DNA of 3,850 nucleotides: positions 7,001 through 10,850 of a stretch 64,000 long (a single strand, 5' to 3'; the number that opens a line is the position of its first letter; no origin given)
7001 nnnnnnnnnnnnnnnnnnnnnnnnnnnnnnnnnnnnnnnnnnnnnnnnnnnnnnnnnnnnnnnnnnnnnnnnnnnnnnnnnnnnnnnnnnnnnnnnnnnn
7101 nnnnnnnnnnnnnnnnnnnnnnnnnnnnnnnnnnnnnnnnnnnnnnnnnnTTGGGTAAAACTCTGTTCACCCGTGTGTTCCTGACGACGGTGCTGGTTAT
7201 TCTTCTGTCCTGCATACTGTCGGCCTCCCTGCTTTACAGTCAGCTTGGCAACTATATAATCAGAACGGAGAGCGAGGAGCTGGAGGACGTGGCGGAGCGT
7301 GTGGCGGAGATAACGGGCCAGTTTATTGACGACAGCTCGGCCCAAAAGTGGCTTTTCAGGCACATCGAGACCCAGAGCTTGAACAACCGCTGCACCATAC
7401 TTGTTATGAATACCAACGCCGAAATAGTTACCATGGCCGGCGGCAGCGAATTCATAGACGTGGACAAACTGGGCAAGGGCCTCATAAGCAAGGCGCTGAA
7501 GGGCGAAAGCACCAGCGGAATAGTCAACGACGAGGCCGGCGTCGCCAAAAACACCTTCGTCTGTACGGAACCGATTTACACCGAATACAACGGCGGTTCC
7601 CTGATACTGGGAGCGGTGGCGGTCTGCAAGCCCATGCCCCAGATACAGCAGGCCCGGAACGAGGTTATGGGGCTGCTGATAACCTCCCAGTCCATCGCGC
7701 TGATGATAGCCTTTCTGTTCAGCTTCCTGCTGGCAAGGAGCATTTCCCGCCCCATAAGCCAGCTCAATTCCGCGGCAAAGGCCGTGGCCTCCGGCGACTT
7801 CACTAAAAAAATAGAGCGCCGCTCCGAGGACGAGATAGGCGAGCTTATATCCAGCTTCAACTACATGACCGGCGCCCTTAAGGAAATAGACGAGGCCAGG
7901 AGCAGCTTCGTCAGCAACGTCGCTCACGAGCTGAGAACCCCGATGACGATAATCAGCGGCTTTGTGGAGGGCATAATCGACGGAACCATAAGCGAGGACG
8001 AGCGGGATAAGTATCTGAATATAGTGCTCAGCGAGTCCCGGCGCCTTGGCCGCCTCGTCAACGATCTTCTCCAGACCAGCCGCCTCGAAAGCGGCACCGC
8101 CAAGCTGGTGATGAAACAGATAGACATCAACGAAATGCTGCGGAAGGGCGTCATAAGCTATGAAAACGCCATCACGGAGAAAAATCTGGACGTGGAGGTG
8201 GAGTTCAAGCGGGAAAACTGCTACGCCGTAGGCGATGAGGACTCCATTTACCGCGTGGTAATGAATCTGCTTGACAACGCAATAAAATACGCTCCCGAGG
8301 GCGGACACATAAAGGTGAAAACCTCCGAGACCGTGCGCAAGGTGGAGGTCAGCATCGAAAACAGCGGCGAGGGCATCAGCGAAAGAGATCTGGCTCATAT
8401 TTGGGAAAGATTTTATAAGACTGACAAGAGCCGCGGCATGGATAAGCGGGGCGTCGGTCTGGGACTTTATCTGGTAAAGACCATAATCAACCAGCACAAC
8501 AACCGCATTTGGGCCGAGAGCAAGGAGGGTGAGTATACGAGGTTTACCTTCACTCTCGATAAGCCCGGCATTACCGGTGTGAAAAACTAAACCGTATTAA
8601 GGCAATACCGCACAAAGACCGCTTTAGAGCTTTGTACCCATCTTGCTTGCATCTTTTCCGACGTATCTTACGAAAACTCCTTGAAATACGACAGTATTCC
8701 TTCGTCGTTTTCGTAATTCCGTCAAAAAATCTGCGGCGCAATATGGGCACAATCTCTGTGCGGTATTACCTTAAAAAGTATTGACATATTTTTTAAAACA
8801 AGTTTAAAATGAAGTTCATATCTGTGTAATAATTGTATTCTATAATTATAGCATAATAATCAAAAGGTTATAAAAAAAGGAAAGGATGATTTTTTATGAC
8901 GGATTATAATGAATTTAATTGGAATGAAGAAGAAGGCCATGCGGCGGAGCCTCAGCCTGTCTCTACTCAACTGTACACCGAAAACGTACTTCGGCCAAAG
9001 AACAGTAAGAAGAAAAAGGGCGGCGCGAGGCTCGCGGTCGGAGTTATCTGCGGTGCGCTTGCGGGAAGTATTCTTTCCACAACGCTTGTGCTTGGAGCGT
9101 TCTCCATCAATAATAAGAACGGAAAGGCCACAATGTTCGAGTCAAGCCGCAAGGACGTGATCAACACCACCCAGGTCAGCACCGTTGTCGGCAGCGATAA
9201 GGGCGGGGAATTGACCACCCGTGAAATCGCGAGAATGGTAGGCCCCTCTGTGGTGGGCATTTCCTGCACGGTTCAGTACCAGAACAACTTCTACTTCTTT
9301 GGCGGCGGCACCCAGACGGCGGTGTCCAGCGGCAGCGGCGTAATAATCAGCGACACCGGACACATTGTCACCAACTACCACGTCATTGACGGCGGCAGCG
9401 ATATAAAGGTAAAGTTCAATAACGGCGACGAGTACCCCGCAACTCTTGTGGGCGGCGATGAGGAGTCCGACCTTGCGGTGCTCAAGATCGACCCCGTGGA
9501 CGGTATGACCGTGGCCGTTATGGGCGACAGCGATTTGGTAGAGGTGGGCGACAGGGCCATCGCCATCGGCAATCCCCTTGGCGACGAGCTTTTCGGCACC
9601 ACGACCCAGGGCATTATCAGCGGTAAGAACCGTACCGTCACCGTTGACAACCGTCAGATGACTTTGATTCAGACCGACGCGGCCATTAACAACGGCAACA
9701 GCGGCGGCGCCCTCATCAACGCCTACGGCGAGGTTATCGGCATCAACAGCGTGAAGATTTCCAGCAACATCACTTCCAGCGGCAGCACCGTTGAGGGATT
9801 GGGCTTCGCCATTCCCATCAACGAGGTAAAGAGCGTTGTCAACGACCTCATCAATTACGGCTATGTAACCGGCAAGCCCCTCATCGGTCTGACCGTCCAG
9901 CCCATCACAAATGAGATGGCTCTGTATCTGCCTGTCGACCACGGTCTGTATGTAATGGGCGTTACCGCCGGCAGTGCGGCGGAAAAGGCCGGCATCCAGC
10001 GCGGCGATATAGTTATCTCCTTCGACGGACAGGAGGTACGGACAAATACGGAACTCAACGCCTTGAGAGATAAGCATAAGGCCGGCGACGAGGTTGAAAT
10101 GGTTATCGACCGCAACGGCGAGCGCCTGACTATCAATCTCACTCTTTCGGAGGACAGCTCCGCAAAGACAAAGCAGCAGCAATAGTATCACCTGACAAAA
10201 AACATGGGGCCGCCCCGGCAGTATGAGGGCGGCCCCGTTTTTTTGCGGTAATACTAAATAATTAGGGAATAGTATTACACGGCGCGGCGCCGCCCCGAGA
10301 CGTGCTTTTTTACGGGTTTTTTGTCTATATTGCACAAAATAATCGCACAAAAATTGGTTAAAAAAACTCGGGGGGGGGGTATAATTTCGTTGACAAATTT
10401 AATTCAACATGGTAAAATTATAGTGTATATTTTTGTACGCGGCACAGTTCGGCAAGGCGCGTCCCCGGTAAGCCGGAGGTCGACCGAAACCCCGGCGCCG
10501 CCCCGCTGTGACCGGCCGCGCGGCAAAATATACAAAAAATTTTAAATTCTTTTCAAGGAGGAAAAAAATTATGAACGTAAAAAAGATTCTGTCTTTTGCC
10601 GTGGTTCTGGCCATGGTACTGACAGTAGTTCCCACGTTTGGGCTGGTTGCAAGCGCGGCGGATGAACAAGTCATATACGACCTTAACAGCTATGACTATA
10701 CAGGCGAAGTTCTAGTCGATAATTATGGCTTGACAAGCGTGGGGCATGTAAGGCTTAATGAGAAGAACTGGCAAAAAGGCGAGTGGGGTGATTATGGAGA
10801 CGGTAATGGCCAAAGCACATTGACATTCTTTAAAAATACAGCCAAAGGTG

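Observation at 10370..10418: G10 homopolymeric tract fused to the promoter of a horizontally acquired surface-protein gene: phase-variation candidate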

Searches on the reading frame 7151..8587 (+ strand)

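Call 9: search_protein_families(library=pfam, proteins=[window:7151-8587:+], max_evalue=0.01)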
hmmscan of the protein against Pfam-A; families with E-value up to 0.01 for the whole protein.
window:7151-8587:+ (479 aa): 5 families
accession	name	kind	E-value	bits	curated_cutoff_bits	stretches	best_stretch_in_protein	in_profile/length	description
PF02518.31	HATPase_c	-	1.9e-28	99.6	26.4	1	361-471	1-109/111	Histidine kinase-, DNA gyrase B-, and HSP90-like ATPase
PF00512.31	HisKA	-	2.3e-19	69.6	26.9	1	249-315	1-66/66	His Kinase A (phospho-acceptor) domain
PF00672.30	HAMP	-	3e-16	59.9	25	1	193-244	1-52/53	HAMP domain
PF14501.12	HATPase_c_5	-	4e-07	30.3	22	1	366-462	6-95/102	GHKL domain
PF13589.12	HATPase_c_3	-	0.0014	19.1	25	1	367-436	4-76/137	Histidine kinase-, DNA gyrase B-, and HSP90-like ATPase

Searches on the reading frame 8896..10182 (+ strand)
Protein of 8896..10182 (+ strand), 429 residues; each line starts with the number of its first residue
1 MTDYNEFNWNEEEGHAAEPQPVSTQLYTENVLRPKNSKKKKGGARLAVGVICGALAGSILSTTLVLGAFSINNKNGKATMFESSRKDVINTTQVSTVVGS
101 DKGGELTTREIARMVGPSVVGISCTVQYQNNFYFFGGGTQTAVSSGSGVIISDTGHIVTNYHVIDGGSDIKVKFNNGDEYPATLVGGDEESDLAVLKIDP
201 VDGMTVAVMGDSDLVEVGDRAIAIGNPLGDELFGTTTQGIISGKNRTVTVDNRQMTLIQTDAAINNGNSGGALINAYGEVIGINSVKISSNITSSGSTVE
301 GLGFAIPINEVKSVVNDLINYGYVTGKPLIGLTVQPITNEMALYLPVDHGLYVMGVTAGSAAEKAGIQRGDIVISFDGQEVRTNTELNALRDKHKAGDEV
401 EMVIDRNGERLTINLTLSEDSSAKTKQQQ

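Call 9: search_protein_families(library=pfam, proteins=[window:8896-10182:+], max_evalue=0.01)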
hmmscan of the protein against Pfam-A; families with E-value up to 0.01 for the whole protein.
window:8896-10182:+ (429 aa): 5 families
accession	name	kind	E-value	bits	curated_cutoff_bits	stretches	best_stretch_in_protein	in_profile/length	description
PF13365.12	Trypsin_2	-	7.5e-35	121.2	27.6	1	146-283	1-144/144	Trypsin-like peptidase domain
PF13180.12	PDZ_2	-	8.4e-16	58.5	27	1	328-417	1-80/80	PDZ domain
PF00089.32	Trypsin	-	8e-14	52.4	20.6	1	142-313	17-218/220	Trypsin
PF17820.7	PDZ_6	-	5.3e-10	39.3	27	1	353-405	2-53/54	PDZ domain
PF00595.29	PDZ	-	4.1e-09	37.1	23.2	1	330-404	12-80/81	PDZ domain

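Call 12: find_encoding_contigs(protein=window:8896-10182:+, flank=3000, max_places=10)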
Protein window:8896-10182:+ (429 aa): no gene with exactly this product is on record in the collection.

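Call 31: find_homologous_proteins(query=window:8896-10182:+, max_evalue=1e-60)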
Query window:8896-10182:+ (429 aa): 1771 proteins with E <= 1e-60 among 8000 candidates; the best 120 are listed.
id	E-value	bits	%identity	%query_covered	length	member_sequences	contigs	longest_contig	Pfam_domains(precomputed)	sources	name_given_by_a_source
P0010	3.6e-274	927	100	100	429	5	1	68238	PF13365.13,PF17820.8,PF00595.30,PF13180.13,PF00089.33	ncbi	-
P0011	1.0e-229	780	84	99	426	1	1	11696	PF13365.13,PF17820.8,PF00595.30,PF13180.13,PF00089.33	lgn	-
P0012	1.7e-225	766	84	99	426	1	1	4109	PF13365.13,PF17820.8,PF00595.30,PF13180.13,PF00089.33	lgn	-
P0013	9.2e-201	685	75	99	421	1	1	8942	PF13365.13,PF17820.8,PF00595.30,PF13180.13,PF00089.33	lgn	-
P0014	1.1e-200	685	76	99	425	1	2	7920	PF13365.13,PF17820.8,PF00595.30,PF13180.13,PF00089.33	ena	-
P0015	1.7e-200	684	76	99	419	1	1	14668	PF13365.13,PF17820.8,PF00595.30,PF13180.13,PF00089.33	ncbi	-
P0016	1.8e-200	684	77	99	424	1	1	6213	PF13365.13,PF17820.8,PF00595.30,PF13180.13,PF00089.33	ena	-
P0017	5.8e-198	676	75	99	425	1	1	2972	PF13365.13,PF17820.8,PF00595.30,PF13180.13,PF00089.33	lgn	-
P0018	2.8e-194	664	75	100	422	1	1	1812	PF13365.13,PF17820.8,PF00595.30,PF13180.13,PF00089.33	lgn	-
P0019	5.7e-184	630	71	99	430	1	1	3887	PF13365.13,PF17820.8,PF00595.30,PF13180.13,PF00089.33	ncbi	-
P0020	2.3e-175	601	69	99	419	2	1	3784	PF13365.13,PF17820.8,PF00595.30,PF13180.13,PF00089.33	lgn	-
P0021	9.7e-174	596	70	99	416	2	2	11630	PF13365.13,PF17820.8,PF00595.30,PF13180.13,PF00089.33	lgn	-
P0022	2.9e-173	594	69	99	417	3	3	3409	PF13365.13,PF17820.8,PF00595.30,PF13180.13,PF00089.33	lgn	-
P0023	5.3e-173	594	68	99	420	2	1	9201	PF13365.13,PF17820.8,PF00595.30,PF13180.13,PF00089.33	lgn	-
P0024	3.4e-172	591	66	99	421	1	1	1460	PF13365.13,PF17820.8,PF00595.30,PF13180.13,PF00089.33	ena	-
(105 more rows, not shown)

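Call 32: find_encoding_contigs(protein=P0011, flank=7000, max_places=4)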
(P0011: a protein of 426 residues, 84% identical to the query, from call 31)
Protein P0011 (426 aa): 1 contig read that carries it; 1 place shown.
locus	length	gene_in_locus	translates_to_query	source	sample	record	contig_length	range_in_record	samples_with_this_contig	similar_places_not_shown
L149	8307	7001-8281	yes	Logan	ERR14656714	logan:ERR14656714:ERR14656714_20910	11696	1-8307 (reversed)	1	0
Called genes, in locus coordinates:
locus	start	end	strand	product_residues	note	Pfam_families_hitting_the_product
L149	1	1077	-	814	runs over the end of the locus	PF02861:Clp_N, PF13191:AAA_16 (weak), PF00004:AAA, PF17871:AAA_lid_9, PF00004:AAA, PF07724:AAA_2, PF07728:AAA_5, PF10431:ClpB_D2-small, +8 more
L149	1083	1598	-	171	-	PF02151:UVR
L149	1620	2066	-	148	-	PF05848:CtsR, PF17727:CtsR_C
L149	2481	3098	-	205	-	PF01726:LexA_DNA_bind, PF00717:Peptidase_S24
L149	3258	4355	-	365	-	PF01926:MMR_HSR1, PF02421:FeoB_N, PF06071:YchF-GTPase_C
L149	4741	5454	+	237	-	PF00072:Response_reg, PF23198:PDE8A_N (weak), PF00486:Trans_reg_C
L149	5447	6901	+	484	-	PF00672:HAMP, PF00512:HisKA, PF02518:HATPase_c, PF14501:HATPase_c_5 (weak)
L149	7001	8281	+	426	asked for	PF00089:Trypsin, PF13365:Trypsin_2, PF00595:PDZ, PF13180:PDZ_2, PF17820:PDZ_6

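Call 33: find_encoding_contigs(protein=P0014, flank=7000, max_places=4)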
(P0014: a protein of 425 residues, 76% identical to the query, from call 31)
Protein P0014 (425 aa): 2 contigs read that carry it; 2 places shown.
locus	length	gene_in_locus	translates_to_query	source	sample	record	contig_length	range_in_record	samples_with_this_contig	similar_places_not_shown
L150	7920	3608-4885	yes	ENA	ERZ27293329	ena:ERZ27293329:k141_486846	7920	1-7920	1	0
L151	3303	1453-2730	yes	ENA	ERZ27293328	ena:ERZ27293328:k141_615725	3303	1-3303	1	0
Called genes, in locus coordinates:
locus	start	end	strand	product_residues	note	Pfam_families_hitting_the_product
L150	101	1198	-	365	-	PF01926:MMR_HSR1, PF02421:FeoB_N, PF06071:YchF-GTPase_C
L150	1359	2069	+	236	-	PF00072:Response_reg, PF23198:PDE8A_N (weak), PF00486:Trans_reg_C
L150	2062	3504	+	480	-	PF00672:HAMP, PF00512:HisKA, PF02518:HATPase_c, PF14501:HATPase_c_5 (weak)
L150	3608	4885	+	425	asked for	PF00089:Trypsin, PF13365:Trypsin_2, PF00595:PDZ, PF13180:PDZ_2, PF17820:PDZ_6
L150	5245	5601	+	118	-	PF04397:LytTR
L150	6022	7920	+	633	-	?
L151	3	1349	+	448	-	?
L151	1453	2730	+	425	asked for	PF00089:Trypsin, PF13365:Trypsin_2, PF00595:PDZ, PF13180:PDZ_2, PF17820:PDZ_6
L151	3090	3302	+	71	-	?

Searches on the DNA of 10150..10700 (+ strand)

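Call 29: search_rna_families(source=window, start=10150, end=10650, threshold=evalue, max_evalue=10)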
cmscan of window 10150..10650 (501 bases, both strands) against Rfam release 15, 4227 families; matches with E-value up to 10: 13.
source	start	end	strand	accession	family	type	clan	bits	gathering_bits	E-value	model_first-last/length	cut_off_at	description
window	10352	10452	+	RF02896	S774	Gene; sRNA;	-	21.3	48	3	1-95/95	no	Staphylococcus sRNA 774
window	10521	10601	+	RF00150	SNORD42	Gene; snRNA; snoRNA; CD-box;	-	20.5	39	1.2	1-68/68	no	Small nucleolar RNA SNORD42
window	10195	10246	-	RF03847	mir-1538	Gene; miRNA;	-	19.6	78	0.3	1-58/58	no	mir-1538 microRNA precursor family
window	10181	10258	-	RF03227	mir-2528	Gene; miRNA;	-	19.5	102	0.33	24-96/118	no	mir-2528 microRNA precursor family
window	10197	10356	-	RF00025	Telomerase-cil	Gene;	CL00004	18.5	52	1.9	1-165/165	no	Ciliate telomerase RNA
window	10208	10259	+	RF01581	RUF6-5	Gene; sRNA;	-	17.1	70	1.2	1-156/156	no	Plasmodium RNA of unknown function RUF6-5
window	10184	10239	+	RF02985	ftsZ-DE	Gene; sRNA;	-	16.5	72.2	1.2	1-69/69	no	ftsZ-DE RNA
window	10510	10584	+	RF03020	RT-17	Gene; sRNA;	-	16.1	40.4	2.5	1-95/95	no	RT-17 RNA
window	10203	10277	-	RF02985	ftsZ-DE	Gene; sRNA;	-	14.6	72.2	3.3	1-69/69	no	ftsZ-DE RNA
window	10245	10280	+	RF04249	mir-310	Gene; miRNA;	CL00137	14.3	48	8.8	21-54/74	no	mir-310 microRNA precursor family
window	10204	10237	-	RF02768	Ysr155_RyfD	Gene; sRNA;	-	13.3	42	5.2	1-140/140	no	Yersinia sRNA 155(RyfD)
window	10462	10546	-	RF02246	Six3os1_1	Gene; lncRNA;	-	12.2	50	3.2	1-87/87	no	Six3os1 conserved region 1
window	10150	10249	-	RF00291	snoR639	Gene; snRNA; snoRNA; HACA-box;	-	11.7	42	6.9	1-103/140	3'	Small nucleolar RNA snoR639/H1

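Call 67: search_dna_similar(query=window:10300-10700:+, collection=plasmids, mode=distant, max_rows=10)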
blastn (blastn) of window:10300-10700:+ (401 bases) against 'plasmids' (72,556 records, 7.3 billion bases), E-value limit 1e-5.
No match.
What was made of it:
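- Tried and rejected: Plasmid blastn was empty (call 67).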

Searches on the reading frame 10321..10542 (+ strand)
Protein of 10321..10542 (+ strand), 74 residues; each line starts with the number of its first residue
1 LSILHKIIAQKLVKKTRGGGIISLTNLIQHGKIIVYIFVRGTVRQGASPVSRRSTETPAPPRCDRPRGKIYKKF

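Call 88: search_protein_representatives(protein=window:10321-10542:+)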
Query: 74 residues. Proteins with E-value up to 0.001 (for the whole library): 2; up to 1e-10: 0; up to 1e-30: 0. The best 2 are listed.
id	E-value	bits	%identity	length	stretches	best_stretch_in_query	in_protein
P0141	2.2e-04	37.3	31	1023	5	28-64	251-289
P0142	9.5e-04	35.3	36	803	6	29-64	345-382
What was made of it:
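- Tried and rejected: The aim was to recover tract-length variants as frame variants; there were no relatives (call 88).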
